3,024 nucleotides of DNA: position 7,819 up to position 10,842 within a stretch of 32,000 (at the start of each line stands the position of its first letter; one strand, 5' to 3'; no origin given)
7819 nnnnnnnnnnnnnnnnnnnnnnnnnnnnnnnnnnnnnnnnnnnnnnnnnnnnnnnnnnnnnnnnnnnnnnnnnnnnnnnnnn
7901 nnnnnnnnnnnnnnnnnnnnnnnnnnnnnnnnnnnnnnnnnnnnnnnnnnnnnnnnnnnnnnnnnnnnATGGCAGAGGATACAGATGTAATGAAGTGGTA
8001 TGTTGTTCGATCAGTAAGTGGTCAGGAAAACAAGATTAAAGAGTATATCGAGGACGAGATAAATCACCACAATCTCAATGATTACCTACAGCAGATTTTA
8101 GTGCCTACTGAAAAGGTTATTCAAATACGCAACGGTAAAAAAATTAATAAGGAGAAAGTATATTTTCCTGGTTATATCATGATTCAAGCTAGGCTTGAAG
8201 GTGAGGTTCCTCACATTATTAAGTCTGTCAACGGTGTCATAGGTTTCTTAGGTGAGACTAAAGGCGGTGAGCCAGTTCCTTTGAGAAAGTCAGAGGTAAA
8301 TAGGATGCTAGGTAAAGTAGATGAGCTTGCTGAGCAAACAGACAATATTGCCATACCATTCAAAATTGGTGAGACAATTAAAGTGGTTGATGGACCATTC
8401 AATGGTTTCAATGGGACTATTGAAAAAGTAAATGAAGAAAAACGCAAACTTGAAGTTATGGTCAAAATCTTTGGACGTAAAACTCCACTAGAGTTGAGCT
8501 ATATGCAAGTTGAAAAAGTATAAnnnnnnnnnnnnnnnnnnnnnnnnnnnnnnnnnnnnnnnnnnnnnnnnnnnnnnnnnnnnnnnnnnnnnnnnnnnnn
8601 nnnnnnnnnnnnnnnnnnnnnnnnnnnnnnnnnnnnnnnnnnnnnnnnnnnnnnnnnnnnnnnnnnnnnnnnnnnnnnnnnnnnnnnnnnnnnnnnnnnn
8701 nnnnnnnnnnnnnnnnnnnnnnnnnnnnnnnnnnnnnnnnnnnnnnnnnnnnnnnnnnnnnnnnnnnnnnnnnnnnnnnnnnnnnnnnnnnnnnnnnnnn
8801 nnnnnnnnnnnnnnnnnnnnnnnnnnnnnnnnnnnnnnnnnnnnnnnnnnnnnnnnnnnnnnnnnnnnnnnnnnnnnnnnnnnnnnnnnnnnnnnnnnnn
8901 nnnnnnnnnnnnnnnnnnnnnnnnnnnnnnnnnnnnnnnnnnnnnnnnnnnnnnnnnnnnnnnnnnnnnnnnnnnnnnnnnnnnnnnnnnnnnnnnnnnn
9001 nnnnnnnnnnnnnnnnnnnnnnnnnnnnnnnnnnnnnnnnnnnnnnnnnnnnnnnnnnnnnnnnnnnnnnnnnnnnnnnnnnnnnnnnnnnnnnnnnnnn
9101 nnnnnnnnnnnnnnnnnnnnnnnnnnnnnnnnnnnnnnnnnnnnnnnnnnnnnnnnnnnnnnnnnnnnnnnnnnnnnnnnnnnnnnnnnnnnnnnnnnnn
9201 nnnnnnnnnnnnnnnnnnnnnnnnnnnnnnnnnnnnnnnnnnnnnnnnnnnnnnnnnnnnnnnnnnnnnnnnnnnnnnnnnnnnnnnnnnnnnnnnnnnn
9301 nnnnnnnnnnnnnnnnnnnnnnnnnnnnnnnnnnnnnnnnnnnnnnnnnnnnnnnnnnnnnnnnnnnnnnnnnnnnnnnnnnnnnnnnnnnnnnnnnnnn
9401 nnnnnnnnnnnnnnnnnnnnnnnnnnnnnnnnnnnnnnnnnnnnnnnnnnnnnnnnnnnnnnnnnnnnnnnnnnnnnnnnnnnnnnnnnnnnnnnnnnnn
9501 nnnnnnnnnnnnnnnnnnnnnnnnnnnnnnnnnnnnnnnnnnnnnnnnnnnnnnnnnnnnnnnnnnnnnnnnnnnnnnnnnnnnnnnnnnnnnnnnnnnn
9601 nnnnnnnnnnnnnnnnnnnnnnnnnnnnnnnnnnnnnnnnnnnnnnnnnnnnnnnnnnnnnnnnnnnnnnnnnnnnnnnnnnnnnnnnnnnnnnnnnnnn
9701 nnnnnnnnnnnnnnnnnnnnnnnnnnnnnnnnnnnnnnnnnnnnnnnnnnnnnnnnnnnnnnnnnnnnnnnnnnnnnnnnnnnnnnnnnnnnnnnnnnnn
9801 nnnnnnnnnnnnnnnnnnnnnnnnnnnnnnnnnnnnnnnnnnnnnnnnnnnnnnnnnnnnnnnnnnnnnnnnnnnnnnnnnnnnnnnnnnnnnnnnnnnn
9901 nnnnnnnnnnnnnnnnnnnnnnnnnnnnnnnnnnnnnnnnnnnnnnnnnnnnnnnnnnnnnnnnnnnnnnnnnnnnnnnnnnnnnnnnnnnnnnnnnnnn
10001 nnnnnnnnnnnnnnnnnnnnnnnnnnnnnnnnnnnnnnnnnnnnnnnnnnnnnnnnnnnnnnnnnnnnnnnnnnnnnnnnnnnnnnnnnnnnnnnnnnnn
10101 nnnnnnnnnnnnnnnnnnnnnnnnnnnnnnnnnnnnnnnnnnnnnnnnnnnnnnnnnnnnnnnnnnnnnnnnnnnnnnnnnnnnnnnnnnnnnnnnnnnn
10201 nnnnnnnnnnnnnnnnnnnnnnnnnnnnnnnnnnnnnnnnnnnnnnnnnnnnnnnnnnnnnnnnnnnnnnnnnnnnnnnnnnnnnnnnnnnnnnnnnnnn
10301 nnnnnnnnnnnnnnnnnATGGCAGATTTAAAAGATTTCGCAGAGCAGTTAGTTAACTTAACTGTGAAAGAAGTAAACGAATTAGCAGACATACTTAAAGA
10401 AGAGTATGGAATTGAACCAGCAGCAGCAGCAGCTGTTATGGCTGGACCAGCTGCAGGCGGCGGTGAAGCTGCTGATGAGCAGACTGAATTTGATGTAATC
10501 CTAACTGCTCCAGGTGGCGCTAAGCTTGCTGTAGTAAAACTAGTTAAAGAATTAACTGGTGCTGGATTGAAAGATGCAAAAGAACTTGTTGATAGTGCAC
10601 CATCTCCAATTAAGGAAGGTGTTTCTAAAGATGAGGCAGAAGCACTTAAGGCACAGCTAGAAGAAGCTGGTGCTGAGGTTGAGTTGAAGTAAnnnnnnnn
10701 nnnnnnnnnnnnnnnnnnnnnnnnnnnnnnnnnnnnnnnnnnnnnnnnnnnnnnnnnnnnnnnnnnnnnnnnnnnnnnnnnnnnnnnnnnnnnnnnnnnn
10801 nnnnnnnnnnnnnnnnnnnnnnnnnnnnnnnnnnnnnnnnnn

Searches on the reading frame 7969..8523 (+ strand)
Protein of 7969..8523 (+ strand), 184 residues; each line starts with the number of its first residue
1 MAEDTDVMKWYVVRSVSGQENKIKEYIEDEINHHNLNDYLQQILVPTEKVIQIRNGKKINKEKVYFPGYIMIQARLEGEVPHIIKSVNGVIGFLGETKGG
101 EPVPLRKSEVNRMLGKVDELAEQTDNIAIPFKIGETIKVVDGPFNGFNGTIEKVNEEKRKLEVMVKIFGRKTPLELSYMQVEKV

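Call 32: search_protein_families(library=pfam, proteins=[window:7969-8523:+], max_evalue=0.00001)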
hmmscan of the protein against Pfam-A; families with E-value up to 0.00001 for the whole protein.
window:7969-8523:+ (184 aa): 1 family
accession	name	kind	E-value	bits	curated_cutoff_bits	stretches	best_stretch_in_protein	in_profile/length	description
PF02357.24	NusG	-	1.8e-23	83.3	22.2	1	8-114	1-93/93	Transcription termination factor nusG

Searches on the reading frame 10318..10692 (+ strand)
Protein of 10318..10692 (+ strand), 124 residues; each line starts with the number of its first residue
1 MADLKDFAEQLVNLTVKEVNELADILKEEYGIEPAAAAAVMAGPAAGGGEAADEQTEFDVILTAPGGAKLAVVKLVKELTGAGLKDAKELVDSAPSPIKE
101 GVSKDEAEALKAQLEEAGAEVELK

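Call 32: search_protein_families(library=pfam, proteins=[window:10318-10692:+], max_evalue=0.00001)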
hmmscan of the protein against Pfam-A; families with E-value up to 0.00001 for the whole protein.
window:10318-10692:+ (124 aa): 2 families
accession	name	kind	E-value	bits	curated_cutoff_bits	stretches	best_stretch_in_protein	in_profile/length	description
PF00542.24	Ribosomal_L12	-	5.9e-29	100.6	25.9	1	58-124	1-67/67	Ribosomal protein L7/L12 C-terminal domain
PF16320.10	Ribosomal_L12_N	-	3e-14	52.9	25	1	5-49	3-47/48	Ribosomal protein L7/L12 dimerisation domain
